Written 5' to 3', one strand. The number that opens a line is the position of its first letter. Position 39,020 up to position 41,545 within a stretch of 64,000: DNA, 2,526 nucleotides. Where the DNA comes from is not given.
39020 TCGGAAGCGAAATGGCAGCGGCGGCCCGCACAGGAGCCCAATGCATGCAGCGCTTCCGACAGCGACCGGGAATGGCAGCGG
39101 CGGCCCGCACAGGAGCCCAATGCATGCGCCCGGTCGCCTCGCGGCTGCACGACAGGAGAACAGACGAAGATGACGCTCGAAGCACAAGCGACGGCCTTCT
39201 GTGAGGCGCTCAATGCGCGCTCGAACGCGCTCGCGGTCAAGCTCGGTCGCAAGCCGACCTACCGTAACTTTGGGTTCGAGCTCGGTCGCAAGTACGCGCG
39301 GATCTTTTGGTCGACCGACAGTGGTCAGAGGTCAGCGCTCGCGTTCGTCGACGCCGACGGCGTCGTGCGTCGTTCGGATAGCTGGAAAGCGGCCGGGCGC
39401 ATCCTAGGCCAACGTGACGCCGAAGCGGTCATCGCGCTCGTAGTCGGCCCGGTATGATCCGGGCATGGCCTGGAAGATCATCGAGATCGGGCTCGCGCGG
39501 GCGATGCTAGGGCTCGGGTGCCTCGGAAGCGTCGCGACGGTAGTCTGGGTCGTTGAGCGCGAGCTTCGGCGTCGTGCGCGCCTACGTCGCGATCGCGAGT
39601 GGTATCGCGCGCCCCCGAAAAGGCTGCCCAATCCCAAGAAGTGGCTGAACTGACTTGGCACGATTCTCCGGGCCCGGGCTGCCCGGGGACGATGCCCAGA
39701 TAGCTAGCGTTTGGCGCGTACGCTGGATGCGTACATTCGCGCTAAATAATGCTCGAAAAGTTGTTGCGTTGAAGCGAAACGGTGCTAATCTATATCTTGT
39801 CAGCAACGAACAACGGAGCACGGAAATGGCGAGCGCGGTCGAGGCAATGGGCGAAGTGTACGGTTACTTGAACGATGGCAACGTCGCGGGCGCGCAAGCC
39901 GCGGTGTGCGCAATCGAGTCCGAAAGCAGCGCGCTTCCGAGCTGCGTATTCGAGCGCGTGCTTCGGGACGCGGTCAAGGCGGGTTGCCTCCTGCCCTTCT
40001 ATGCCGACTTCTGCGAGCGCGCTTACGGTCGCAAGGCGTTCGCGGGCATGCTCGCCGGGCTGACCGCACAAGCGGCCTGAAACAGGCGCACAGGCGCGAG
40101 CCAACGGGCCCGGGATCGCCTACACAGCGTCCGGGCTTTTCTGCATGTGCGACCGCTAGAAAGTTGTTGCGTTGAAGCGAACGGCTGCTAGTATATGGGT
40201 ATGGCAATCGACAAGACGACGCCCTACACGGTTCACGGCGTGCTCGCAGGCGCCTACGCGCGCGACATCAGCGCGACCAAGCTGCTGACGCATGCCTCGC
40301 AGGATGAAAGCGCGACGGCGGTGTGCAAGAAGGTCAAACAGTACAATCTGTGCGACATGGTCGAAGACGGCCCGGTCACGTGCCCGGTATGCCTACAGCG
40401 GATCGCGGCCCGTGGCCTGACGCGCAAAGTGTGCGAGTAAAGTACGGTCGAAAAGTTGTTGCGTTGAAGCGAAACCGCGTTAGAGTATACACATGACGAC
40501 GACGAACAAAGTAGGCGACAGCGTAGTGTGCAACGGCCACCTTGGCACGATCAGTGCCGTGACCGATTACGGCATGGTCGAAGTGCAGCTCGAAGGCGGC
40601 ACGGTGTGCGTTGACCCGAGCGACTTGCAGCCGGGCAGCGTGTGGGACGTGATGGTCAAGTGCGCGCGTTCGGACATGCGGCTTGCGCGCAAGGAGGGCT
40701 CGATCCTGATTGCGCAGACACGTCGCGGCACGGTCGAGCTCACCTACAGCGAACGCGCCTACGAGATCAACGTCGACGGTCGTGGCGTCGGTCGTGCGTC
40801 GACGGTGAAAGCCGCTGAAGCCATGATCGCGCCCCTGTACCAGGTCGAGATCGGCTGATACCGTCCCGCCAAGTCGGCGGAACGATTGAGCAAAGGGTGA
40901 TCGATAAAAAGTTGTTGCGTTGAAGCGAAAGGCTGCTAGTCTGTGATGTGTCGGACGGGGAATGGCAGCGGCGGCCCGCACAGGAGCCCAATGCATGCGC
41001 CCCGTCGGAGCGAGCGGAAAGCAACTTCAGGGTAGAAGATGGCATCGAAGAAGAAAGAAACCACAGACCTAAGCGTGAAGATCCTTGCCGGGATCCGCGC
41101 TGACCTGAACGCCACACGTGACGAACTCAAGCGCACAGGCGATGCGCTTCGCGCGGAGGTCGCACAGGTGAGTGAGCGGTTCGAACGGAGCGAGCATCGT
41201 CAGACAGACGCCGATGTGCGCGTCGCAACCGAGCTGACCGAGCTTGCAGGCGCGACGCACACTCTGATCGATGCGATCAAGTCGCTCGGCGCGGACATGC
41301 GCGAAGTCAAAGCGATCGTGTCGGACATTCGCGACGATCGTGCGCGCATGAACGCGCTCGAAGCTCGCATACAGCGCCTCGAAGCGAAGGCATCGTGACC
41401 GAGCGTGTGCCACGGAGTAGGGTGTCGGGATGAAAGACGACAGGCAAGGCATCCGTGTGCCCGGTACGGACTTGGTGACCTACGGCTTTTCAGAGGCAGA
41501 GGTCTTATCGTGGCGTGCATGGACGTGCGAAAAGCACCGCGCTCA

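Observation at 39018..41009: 38-nt invariant RNA core enclosed by three different but complementary stems in 5' leaders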

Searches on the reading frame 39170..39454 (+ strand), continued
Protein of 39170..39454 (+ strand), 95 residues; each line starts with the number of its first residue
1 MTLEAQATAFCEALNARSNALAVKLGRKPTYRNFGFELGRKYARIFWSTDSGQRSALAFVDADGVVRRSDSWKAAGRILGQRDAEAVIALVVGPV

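Call 89: fold_search(model_id=the predicted structure, library=pdb)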
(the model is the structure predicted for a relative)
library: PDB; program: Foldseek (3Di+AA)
matches with E <= 10: 774; with E <= 0.001: 0
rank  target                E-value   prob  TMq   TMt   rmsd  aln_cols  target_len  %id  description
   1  6hjm_S                6.1e-01  0.21  0.23  0.18   6.3        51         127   20  Myxococcus xanthus MglB (released 2019-12-04)
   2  3t3t_A                6.1e-01  0.12  0.25  0.21  10.0        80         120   14  1.38 A structure of human frataxin variant Q148G (released 2011-08-10)
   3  6hjm_Q                6.5e-01  0.21  0.23  0.19   6.4        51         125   20  Myxococcus xanthus MglB (released 2019-12-04)
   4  6hjm_F                6.5e-01  0.21  0.23  0.18   6.3        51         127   20  Myxococcus xanthus MglB (released 2019-12-04)
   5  6hjm_A                6.5e-01  0.20  0.23  0.18   6.3        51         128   20  Myxococcus xanthus MglB (released 2019-12-04)
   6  6g18_v                6.5e-01  0.18  0.24  0.09   6.2        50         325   20  Cryo-EM structure of a late human pre-40S ribosomal subunit - State C (released 2018-06-06)
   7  5kew_A                6.9e-01  0.25  0.32  0.33   4.4        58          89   12  Vibrio parahaemolyticus VtrA/VtrC complex bound to the bile salt taurodeoxycholate (released 2016-07-20)
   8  5kew_E                6.9e-01  0.21  0.31  0.32   5.3        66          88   12  Vibrio parahaemolyticus VtrA/VtrC complex bound to the bile salt taurodeoxycholate (released 2016-07-20)
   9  6hjm_E                6.9e-01  0.20  0.23  0.19   6.3        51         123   20  Myxococcus xanthus MglB (released 2019-12-04)
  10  6hjm_R                6.9e-01  0.20  0.23  0.18   6.3        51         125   20  Myxococcus xanthus MglB (released 2019-12-04)
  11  6hjm_C                6.9e-01  0.20  0.23  0.19   6.3        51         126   20  Myxococcus xanthus MglB (released 2019-12-04)
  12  6hjm_P                6.9e-01  0.20  0.23  0.18   6.3        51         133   20  Myxococcus xanthus MglB (released 2019-12-04)
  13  3t3j                  6.9e-01  0.16  0.30  0.26   6.8        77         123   14  1.70 A structure of Friedreich's ataxia frataxin variant N146K (released 2011-08-10)
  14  6hjm_B                6.9e-01  0.16  0.22  0.18   6.3        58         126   21  Myxococcus xanthus MglB (released 2019-12-04)
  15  6nzu_I                6.9e-01  0.11  0.25  0.21  10.0        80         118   14  Structure of the human frataxin-bound iron-sulfur cluster assembly complex (released 2019-05-22)
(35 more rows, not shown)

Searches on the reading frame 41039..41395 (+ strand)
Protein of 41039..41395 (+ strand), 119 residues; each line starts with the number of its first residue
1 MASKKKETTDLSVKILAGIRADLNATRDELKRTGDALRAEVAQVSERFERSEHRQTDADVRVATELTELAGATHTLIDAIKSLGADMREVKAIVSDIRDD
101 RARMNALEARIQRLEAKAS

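Call 35: find_related_loci(query=window:41039-41395:+, collection=viral_contigs, flank=3000)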
Query window:41039-41395:+ (119 aa) in viral_contigs; peptide patterns used: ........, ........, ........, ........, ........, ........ (x = any residue, [..] = any of these).
18 stretches matched a pattern; 1 encode a relative of the query (tblastn E <= 1e-3); 1 distinct loci.
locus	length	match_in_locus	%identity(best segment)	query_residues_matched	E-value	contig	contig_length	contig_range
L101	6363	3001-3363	71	1-119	2e-47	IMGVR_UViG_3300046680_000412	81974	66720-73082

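Call 55: search_protein_families(library=pfam, proteins=[window:41039-41395:+], max_evalue=0.01)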
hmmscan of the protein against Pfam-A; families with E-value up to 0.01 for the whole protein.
window:41039-41395:+ (119 aa): 4 families
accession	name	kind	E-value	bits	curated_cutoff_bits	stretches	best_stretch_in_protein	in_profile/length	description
PF07439.16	DUF1515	-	0.0011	19.3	22.2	1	36-99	12-75/113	Protein of unknown function (DUF1515)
PF24073.1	DUF7365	-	0.0068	17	27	0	71-98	71-98/101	Coiled-coil region of unknown function (DUF7365)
PF05531.17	NPV_P10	-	0.0072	17.2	29.8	0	14-54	4-40/75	Nucleopolyhedrovirus P10 protein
PF09969.14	DUF2203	-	0.0087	17.2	24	0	35-96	23-85/122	Uncharacterized conserved protein (DUF2203)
